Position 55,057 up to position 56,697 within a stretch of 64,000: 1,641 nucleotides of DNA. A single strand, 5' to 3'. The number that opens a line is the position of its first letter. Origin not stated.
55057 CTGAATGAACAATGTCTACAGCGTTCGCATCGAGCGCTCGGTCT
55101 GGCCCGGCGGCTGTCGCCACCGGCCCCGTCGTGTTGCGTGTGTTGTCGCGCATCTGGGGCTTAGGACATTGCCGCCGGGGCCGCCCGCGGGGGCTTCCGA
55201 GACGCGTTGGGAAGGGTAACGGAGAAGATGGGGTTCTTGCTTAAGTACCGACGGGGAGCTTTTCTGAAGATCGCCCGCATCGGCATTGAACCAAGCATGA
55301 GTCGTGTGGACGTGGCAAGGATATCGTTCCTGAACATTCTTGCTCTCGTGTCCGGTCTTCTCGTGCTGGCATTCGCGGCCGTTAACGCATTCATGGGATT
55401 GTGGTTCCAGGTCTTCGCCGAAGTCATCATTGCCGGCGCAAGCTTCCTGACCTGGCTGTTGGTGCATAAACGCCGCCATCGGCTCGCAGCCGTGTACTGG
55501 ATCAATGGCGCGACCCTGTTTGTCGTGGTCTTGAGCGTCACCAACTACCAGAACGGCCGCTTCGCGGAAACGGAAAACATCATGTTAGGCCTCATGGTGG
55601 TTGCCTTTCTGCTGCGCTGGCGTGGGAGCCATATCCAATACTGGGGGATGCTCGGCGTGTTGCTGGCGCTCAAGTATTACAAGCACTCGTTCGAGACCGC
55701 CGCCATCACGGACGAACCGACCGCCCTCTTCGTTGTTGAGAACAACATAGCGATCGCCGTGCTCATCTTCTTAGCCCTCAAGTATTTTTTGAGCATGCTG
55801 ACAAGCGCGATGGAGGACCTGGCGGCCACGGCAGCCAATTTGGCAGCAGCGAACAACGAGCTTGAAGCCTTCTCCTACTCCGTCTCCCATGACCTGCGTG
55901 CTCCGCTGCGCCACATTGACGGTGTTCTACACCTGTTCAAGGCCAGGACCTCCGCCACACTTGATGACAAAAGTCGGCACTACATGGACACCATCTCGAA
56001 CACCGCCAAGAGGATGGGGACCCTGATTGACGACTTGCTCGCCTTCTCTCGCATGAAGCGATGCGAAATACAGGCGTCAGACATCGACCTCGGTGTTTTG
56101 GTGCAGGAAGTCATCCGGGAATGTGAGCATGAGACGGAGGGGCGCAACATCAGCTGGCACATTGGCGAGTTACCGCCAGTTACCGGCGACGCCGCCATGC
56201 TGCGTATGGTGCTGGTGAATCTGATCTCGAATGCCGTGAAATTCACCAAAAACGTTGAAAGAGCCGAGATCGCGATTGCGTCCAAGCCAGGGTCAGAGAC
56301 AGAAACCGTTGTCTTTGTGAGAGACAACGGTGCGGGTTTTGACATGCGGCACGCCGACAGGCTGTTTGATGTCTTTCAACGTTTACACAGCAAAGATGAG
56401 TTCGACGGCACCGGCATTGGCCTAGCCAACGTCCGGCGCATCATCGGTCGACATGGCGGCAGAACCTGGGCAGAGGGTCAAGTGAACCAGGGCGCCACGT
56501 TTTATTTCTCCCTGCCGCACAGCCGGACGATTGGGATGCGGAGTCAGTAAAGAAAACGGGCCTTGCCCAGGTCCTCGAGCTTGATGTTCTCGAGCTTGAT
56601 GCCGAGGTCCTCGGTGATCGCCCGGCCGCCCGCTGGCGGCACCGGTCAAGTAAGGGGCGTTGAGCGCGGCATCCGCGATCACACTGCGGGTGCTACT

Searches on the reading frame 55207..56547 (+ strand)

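Call 69: search_protein_families(library=pfam, proteins=[window:55207-56547:+], max_evalue=0.00001)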
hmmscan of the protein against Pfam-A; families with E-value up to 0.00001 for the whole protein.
window:55207-56547:+ (447 aa): 2 families
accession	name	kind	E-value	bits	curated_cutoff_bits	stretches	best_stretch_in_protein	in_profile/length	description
PF02518.31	HATPase_c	-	8.4e-22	78.1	26.4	1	327-438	1-109/111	Histidine kinase-, DNA gyrase B-, and HSP90-like ATPase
PF00512.31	HisKA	-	2.3e-12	47.2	26.9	1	220-283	3-63/66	His Kinase A (phospho-acceptor) domain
